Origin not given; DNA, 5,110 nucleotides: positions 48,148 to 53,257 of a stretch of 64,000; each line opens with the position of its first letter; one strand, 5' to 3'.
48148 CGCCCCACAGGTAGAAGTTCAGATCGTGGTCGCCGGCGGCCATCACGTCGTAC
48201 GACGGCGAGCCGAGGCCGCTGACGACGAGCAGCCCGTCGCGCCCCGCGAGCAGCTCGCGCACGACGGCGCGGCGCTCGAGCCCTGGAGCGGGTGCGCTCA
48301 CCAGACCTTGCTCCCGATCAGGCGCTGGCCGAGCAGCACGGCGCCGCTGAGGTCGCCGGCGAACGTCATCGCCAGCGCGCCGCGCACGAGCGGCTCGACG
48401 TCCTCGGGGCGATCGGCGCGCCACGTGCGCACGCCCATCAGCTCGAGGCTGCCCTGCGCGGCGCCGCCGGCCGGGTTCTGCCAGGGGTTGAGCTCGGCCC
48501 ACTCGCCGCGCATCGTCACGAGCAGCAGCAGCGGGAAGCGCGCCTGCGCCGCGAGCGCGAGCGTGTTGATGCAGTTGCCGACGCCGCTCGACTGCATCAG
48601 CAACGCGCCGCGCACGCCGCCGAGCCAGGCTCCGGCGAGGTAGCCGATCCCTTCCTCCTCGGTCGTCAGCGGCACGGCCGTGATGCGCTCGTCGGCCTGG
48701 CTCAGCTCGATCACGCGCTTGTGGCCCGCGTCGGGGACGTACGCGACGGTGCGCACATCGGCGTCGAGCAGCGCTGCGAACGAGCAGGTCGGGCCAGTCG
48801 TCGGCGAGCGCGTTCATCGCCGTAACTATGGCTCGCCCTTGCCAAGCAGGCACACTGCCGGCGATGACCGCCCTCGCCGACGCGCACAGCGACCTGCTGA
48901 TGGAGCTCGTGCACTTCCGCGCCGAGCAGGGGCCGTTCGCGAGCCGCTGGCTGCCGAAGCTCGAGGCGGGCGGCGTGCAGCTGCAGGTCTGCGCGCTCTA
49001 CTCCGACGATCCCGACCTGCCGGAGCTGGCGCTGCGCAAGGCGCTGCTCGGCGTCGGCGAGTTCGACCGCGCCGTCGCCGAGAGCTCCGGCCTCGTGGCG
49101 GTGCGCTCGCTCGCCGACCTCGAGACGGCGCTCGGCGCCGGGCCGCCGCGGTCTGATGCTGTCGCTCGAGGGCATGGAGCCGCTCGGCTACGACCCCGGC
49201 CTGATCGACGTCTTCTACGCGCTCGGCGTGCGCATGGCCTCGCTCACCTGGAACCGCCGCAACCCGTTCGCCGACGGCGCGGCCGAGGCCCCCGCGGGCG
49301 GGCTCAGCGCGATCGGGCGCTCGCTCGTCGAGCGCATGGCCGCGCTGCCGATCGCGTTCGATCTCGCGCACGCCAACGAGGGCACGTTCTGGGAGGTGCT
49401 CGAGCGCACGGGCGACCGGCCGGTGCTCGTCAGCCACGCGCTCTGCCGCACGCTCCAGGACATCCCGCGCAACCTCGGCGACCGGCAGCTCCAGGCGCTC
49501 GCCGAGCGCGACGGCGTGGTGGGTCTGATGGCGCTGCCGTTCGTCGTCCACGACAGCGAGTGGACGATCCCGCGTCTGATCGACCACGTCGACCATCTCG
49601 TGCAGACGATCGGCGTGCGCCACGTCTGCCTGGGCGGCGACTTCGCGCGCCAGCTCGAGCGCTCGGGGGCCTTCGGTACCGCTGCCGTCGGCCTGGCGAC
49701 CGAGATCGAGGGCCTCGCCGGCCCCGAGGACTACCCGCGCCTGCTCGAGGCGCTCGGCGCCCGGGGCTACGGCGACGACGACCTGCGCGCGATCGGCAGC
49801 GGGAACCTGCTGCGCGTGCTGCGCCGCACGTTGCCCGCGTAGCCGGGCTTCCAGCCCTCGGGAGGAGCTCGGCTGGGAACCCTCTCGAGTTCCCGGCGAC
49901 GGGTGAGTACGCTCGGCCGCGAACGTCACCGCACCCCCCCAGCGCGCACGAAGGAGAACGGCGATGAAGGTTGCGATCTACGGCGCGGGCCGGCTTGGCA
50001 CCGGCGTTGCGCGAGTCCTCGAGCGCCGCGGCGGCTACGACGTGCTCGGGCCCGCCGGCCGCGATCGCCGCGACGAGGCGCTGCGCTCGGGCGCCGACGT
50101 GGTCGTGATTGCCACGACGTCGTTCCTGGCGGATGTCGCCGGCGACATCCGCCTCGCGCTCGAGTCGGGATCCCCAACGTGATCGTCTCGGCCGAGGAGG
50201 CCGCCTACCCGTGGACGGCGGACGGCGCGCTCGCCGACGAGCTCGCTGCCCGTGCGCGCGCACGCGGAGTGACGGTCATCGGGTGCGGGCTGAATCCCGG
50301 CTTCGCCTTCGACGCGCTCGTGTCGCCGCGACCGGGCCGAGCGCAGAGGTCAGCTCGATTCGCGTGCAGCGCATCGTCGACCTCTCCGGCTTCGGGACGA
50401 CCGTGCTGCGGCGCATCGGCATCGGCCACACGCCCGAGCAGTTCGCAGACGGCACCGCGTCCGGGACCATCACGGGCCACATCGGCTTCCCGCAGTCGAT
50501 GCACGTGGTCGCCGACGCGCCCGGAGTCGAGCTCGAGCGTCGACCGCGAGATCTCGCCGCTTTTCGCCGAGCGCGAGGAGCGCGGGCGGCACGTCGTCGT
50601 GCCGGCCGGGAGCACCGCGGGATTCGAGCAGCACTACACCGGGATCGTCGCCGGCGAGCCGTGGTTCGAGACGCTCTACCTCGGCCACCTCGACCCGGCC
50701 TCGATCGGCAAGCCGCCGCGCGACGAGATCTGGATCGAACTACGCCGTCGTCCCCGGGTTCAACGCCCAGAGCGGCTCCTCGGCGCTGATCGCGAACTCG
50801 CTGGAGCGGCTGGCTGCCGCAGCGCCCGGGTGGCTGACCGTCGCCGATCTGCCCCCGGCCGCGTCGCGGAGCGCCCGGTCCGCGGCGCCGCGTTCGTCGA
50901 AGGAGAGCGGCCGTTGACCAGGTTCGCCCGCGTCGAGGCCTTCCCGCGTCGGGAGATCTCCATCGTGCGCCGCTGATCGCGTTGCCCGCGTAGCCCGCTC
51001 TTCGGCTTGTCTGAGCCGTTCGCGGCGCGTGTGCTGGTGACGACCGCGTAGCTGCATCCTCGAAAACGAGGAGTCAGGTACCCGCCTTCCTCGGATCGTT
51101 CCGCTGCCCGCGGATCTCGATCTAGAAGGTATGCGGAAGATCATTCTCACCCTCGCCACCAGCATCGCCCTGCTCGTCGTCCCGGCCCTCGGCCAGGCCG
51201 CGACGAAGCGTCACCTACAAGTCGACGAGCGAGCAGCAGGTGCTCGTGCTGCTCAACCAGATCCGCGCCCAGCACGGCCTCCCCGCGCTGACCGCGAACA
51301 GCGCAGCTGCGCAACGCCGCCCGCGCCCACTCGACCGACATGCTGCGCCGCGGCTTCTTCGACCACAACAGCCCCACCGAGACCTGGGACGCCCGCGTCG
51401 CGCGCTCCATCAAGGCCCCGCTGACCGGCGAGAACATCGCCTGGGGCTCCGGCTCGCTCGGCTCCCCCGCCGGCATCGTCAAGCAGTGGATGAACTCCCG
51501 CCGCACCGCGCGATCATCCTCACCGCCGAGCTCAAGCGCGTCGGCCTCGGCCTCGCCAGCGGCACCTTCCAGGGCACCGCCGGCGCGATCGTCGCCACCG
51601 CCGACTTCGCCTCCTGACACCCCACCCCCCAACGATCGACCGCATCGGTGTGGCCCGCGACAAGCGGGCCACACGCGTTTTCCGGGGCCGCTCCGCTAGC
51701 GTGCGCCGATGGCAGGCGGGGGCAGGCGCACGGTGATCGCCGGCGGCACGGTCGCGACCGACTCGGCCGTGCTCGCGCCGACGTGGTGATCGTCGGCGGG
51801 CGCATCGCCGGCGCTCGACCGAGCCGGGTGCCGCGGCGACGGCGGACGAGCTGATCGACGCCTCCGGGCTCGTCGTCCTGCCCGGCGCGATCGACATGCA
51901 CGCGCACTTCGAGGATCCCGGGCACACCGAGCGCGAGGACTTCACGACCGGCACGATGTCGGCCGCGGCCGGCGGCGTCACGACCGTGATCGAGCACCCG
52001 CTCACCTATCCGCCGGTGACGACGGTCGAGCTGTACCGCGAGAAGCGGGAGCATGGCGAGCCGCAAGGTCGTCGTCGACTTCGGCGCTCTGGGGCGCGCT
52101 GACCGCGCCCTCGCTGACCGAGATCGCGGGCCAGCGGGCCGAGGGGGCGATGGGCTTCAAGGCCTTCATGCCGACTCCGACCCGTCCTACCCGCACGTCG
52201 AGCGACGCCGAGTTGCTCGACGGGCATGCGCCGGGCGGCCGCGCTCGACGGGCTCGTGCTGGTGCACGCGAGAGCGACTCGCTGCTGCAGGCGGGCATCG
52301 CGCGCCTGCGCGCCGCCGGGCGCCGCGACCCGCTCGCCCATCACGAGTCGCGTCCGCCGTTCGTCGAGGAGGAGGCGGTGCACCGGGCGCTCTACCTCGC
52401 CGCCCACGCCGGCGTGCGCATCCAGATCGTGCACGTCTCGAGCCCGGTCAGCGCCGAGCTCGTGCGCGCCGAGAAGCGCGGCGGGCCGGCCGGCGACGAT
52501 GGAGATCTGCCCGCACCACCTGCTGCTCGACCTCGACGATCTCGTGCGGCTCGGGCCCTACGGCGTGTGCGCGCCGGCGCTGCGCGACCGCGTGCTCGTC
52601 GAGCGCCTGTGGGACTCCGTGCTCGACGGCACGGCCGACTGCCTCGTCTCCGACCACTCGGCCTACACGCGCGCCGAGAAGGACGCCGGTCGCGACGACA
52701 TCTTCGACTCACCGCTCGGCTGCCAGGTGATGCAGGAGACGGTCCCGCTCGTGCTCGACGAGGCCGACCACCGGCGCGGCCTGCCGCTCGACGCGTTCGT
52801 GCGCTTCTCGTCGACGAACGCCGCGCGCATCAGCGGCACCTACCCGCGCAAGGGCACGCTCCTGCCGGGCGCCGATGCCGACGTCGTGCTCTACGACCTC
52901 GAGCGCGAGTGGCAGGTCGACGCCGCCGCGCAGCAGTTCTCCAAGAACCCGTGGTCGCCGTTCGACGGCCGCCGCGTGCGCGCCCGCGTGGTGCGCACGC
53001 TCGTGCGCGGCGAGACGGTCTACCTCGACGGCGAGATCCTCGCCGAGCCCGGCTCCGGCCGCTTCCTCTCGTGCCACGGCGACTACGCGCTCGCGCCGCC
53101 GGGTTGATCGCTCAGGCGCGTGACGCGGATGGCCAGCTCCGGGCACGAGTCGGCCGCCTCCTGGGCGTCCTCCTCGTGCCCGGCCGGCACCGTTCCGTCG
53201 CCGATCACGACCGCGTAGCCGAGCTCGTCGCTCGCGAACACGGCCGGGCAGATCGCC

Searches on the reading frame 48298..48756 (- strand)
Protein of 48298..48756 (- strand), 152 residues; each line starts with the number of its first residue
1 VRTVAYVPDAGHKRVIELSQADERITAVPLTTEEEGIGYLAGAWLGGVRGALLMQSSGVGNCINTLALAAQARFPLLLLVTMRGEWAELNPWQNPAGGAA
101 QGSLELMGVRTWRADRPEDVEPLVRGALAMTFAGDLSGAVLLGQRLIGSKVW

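Call 57: search_protein_families(library=pfam, proteins=[window:48298-48756:-], max_evalue=0.0001)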
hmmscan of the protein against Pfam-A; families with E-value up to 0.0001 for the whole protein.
window:48298-48756:- (152 aa): 1 family
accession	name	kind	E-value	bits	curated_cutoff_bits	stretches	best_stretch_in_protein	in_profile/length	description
PF02776.23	TPP_enzyme_N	-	6.3e-05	23.2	26.8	1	3-85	18-102/119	Thiamine pyrophosphate enzyme, N-terminal TPP binding domain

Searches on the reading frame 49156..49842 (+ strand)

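Call 57: search_protein_families(library=pfam, proteins=[window:49156-49842:+], max_evalue=0.0001)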
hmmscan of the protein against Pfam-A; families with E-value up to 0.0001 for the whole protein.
window:49156-49842:+ (228 aa): 1 family
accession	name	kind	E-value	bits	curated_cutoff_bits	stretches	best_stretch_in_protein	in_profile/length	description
PF01244.27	Peptidase_M19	-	4.3e-64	217.1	26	1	1-223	108-318/319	Membrane dipeptidase (Peptidase family M19)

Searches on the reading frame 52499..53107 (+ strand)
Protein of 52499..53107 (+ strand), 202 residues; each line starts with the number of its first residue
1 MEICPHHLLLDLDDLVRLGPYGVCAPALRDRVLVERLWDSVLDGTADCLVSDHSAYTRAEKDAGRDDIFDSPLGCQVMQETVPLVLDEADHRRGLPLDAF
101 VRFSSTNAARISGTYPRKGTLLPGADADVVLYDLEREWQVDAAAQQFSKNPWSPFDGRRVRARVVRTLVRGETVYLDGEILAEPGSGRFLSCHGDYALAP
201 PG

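Call 58: search_protein_families(library=pfam, proteins=[window:52499-53107:+], max_evalue=0.0001)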
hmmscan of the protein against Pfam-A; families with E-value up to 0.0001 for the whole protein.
window:52499-53107:+ (202 aa): 2 families
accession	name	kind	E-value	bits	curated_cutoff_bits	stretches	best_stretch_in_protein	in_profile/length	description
PF01979.26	Amidohydro_1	-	2.7e-08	33.9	25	1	31-174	229-345/345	Amidohydrolase family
PF07969.17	Amidohydro_3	-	3e-06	27.4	29.7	1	91-175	403-472/472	Amidohydrolase family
